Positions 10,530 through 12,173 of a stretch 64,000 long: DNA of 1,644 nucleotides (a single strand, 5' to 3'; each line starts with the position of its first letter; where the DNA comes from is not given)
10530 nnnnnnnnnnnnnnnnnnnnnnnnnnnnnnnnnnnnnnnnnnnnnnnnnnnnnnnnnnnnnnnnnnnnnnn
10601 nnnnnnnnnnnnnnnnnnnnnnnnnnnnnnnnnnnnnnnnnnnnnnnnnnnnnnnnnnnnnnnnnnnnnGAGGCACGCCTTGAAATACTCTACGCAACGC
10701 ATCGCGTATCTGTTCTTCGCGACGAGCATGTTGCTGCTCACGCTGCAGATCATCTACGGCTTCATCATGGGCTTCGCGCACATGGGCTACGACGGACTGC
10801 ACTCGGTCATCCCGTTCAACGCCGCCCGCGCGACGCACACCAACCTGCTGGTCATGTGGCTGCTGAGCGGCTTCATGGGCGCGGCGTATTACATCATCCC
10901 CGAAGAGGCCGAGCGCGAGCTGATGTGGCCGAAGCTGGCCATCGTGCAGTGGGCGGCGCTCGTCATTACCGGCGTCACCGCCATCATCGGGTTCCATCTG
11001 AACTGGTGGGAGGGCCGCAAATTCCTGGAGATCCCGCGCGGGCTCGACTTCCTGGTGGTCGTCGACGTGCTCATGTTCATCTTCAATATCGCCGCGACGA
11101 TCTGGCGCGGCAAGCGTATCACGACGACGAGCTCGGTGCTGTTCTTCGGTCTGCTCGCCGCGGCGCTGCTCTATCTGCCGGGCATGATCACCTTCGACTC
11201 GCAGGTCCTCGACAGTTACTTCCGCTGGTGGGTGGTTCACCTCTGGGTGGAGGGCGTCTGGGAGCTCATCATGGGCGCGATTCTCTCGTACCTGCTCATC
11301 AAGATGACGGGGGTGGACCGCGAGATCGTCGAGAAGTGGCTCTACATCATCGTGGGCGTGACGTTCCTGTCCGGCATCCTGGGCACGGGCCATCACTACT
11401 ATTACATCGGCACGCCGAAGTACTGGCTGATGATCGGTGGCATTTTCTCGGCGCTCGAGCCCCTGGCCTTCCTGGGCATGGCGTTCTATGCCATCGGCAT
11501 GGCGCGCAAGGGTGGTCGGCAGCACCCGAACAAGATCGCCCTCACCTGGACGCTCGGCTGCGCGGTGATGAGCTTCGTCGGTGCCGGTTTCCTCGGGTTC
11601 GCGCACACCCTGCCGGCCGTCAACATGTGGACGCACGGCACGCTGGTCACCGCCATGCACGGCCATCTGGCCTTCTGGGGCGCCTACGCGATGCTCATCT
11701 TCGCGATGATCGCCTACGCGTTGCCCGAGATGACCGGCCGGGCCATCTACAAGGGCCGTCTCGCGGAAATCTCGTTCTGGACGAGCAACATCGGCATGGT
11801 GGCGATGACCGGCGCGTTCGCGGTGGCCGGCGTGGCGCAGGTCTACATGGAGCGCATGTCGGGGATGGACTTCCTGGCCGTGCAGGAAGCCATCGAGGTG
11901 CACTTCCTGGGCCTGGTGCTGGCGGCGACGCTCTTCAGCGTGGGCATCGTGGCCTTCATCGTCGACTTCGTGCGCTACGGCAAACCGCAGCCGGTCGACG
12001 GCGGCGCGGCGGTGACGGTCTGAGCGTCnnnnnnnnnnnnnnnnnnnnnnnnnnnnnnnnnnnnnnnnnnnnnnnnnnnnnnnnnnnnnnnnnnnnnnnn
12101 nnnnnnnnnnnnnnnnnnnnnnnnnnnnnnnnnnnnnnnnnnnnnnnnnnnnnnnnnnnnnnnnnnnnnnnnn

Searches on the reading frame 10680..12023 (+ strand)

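Call 103: search_protein_families(library=pfam, proteins=[window:10680-12023:+], max_evalue=0.0001)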
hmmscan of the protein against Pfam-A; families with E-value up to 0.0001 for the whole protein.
window:10680-12023:+ (447 aa): 1 family
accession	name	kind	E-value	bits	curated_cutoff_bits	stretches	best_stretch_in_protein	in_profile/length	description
PF00115.25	COX1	-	1.9e-66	225.2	34.8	1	7-409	1-427/436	Cytochrome C and Quinol oxidase polypeptide I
